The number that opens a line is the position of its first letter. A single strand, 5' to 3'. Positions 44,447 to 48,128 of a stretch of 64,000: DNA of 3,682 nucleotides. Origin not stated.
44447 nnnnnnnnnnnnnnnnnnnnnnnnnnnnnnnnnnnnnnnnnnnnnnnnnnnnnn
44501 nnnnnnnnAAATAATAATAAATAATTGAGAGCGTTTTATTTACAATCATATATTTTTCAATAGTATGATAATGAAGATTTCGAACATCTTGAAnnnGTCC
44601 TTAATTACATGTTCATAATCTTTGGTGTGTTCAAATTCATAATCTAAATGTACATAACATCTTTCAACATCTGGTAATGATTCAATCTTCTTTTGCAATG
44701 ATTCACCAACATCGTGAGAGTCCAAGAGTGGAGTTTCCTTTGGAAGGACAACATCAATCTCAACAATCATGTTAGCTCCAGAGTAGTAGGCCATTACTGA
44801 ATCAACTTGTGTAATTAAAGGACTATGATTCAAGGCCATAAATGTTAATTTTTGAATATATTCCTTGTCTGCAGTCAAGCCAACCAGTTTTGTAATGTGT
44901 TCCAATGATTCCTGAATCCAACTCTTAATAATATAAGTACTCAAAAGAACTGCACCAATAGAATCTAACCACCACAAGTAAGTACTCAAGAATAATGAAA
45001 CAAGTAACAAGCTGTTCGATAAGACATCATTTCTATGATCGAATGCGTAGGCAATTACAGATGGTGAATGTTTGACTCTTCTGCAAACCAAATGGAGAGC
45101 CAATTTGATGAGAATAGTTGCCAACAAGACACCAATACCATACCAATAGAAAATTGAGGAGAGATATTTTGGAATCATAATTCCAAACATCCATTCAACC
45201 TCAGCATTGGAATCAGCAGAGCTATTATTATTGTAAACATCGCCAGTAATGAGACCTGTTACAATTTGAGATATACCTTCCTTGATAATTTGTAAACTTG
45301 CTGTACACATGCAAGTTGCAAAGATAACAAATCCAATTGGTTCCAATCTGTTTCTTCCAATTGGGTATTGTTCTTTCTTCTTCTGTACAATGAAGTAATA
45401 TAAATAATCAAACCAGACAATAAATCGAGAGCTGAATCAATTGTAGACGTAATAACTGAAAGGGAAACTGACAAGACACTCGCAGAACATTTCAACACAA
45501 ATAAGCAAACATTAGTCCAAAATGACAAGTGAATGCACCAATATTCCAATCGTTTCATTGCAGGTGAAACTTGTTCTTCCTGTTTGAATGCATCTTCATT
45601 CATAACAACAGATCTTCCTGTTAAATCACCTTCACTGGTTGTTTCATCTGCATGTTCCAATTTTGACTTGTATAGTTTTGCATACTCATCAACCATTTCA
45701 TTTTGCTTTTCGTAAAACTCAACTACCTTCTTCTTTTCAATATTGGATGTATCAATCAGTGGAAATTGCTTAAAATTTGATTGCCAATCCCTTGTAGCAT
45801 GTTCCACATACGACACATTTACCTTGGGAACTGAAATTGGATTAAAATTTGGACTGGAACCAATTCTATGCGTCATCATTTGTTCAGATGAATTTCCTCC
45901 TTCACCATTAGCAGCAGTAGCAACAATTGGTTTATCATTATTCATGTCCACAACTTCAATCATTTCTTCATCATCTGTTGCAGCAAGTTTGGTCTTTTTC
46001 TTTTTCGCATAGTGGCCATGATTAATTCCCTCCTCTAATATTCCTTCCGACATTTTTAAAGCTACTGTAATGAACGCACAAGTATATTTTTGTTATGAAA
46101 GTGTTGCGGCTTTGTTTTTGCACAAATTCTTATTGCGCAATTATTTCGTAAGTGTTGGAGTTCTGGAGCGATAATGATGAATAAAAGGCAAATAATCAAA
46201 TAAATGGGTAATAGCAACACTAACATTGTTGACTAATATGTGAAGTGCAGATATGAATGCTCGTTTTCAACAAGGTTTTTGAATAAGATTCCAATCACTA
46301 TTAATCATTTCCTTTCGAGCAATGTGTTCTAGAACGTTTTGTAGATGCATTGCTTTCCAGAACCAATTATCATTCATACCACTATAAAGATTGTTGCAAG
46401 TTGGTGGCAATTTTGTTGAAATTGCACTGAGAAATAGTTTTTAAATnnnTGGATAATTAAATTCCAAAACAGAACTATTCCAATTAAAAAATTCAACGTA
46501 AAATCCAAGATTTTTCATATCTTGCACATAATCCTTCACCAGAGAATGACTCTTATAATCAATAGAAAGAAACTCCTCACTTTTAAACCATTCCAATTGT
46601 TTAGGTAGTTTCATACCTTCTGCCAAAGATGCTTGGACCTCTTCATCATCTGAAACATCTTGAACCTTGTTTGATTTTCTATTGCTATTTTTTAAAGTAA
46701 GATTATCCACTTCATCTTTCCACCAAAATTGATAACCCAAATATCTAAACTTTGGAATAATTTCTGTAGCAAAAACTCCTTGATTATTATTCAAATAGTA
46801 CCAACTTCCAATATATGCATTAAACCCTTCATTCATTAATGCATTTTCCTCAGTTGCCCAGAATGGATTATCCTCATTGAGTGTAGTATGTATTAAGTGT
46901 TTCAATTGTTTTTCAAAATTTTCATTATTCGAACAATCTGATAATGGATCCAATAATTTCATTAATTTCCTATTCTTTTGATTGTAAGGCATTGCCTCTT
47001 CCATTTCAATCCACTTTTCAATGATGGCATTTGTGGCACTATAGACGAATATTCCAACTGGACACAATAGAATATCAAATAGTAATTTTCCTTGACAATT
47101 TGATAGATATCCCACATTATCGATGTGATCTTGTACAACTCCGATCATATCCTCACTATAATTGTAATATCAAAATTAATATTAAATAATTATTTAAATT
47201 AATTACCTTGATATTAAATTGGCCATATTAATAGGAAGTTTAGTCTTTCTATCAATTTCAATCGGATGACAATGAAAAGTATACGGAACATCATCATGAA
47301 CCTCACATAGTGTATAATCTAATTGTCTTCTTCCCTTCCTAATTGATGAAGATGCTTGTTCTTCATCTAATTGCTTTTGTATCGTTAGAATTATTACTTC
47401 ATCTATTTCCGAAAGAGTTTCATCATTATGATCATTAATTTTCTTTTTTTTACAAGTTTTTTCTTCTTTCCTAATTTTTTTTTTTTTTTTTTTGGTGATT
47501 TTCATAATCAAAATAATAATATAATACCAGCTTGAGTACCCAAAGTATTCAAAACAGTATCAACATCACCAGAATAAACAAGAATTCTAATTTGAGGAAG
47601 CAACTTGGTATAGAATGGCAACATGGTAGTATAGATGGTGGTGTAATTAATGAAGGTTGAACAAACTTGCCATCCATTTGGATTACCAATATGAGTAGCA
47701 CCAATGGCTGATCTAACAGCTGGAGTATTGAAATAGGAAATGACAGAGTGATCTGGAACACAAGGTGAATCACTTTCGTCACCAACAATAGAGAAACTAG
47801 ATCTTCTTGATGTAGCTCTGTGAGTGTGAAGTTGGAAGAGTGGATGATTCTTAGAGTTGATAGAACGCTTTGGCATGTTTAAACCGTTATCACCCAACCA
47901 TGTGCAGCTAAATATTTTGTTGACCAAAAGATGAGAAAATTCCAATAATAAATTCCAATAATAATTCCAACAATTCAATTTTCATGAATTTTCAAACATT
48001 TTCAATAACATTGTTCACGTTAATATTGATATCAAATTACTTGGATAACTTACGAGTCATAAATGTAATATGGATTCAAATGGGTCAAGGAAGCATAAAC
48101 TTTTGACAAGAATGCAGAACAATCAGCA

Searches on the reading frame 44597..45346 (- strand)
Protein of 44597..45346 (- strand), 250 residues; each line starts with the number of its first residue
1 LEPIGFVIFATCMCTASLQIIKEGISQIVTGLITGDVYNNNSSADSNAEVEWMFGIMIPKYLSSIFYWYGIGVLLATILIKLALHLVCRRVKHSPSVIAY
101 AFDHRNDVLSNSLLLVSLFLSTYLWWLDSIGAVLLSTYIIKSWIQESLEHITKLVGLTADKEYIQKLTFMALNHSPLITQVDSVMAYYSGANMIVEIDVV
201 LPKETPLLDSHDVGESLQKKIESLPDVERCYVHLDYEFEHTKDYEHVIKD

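Call 28: search_protein_families(library=pfam, max_evalue=0.001, proteins=[window:44597-45346:-])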
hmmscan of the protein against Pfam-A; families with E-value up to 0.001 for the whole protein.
window:44597-45346:- (250 aa): 2 families
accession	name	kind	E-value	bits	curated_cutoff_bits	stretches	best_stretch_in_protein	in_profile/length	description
PF01545.26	Cation_efflux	-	5.1e-11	43.1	26.6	1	2-154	67-197/198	Cation efflux family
PF16916.11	ZT_dimer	-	1.6e-06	28.4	26.7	1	161-235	3-76/78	Dimerisation domain of Zinc Transporter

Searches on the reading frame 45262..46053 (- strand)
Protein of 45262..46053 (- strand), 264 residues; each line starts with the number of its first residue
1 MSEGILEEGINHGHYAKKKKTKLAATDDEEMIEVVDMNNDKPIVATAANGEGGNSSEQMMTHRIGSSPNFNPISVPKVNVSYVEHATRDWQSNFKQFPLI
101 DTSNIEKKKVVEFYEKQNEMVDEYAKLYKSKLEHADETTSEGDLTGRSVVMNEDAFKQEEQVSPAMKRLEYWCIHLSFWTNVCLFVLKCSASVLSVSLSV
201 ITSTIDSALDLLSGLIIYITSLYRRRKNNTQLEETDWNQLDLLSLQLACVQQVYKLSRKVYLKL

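Call 28: search_protein_families(library=pfam, max_evalue=0.001, proteins=[window:45262-46053:-])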
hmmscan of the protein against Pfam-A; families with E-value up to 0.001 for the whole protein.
window:45262-46053:- (264 aa): 1 family
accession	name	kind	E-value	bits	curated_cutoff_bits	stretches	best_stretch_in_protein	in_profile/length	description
PF01545.26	Cation_efflux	-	5.8e-05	23.4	26.6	1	175-230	2-57/198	Cation efflux family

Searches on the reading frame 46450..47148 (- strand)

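Call 28: search_protein_families(library=pfam, max_evalue=0.001, proteins=[window:46450-47148:-])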
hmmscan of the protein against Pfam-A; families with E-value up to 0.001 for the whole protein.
window:46450-47148:- (233 aa): 0 families

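Call 70: search_protein_families(library=pfam, max_evalue=1, proteins=[window:46450-47148:-])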
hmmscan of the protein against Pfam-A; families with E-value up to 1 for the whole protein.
window:46450-47148:- (233 aa): 2 families
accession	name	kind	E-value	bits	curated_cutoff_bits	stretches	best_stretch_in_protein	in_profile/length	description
PF18728.6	HEPN_AbiV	-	0.069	13.7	27.1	1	126-222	38-127/155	AbiV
PF21018.2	BipA_C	-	0.21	11.8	23.8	1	156-208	56-108/110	TypA/BipA C-terminal domain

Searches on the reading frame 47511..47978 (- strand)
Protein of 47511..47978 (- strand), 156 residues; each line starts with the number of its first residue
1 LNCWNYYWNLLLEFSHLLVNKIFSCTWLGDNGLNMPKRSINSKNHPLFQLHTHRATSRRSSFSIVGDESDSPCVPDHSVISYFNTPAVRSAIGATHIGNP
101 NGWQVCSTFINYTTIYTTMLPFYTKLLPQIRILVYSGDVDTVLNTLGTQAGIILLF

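Call 28: search_protein_families(library=pfam, max_evalue=0.001, proteins=[window:47511-47978:-])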
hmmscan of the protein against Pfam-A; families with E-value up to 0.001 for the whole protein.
window:47511-47978:- (156 aa): 1 family
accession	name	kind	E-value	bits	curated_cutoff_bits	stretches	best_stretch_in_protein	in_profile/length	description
PF00450.28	Peptidase_S10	-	2e-14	54.3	21.9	1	61-150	264-355/420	Serine carboxypeptidase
